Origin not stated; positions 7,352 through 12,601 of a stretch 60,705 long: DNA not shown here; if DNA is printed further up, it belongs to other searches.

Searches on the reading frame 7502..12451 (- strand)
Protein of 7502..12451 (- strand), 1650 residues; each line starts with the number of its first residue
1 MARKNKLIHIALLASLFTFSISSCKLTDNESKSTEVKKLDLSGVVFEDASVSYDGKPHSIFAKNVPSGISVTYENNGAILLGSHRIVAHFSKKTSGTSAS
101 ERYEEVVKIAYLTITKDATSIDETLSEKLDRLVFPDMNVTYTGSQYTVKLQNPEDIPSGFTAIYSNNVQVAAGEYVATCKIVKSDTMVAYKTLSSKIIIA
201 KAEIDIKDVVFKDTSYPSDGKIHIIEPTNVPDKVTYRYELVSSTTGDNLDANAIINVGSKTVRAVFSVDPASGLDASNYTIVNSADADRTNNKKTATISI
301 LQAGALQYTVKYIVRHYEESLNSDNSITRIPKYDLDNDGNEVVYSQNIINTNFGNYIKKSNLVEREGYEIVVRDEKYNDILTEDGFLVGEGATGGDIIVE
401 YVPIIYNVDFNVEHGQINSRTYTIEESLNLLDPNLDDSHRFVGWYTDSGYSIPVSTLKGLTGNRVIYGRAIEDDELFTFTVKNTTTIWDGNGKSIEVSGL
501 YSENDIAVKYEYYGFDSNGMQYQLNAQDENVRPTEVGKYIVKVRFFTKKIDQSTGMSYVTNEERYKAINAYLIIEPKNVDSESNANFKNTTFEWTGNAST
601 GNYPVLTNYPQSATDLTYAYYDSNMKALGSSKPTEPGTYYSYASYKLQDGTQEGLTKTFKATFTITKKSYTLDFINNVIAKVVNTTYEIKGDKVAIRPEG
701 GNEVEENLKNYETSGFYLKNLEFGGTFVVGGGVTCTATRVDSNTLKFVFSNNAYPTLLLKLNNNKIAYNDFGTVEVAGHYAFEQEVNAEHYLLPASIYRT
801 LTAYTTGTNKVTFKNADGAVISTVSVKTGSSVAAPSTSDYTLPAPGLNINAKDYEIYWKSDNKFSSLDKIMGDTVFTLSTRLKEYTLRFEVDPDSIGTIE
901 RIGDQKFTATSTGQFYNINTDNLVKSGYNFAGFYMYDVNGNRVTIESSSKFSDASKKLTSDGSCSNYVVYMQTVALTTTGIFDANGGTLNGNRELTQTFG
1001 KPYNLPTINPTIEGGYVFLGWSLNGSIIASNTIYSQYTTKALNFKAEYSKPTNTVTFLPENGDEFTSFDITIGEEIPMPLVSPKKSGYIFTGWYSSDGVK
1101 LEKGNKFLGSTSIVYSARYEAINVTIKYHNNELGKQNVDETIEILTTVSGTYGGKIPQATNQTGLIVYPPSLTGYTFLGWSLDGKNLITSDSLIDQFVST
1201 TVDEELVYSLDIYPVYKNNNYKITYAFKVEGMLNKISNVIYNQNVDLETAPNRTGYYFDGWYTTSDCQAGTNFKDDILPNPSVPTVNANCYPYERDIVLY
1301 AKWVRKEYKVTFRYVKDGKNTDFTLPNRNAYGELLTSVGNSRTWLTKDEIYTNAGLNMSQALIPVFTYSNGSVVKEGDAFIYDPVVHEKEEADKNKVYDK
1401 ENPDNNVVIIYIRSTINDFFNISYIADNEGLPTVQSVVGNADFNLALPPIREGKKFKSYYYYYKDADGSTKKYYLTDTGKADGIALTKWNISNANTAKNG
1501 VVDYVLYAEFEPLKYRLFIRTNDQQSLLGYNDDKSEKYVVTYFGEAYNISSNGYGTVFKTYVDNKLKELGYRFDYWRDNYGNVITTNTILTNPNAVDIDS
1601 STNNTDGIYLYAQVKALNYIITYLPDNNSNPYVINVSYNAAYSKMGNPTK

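Call 7: search_protein_families(library=pfam, proteins=[window:7502-12451:-], max_evalue=1)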
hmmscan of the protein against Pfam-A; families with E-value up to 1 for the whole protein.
window:7502-12451:- (1650 aa): 3 families
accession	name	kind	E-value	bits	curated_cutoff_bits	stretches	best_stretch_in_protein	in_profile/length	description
PF09479.16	Flg_new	-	1e-24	86.8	27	5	1221-1279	1-56/65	Listeria-Bacteroides repeat domain (List_Bact_rpt)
PF18998.6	Flg_new_2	-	0.0002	21.7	23.6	0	1224-1265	4-44/73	Divergent InlB B-repeat domain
PF19190.6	BACON_2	-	0.11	12.9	25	1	267-308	45-85/94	Viral BACON domain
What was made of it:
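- On Flg_new / Listeria-Bacteroides repeat (PF09479): 86.8 bits against a cut-off of 27 for aa 1-1650 (call 7).
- Flg_new stalk at E=1e-24 (call 7).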

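Call 8: search_protein_families(library=ncbifam, proteins=[window:7502-12451:-], max_evalue=1)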
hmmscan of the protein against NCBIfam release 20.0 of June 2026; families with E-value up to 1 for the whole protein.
window:7502-12451:- (1650 aa): 1 family
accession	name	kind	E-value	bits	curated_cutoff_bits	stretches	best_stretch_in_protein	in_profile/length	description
TIGR02543.1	List_Bact_rpt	repeat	3.6e-11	43.2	20.95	2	1251-1303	1-40/44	TIGR02543 family repeat protein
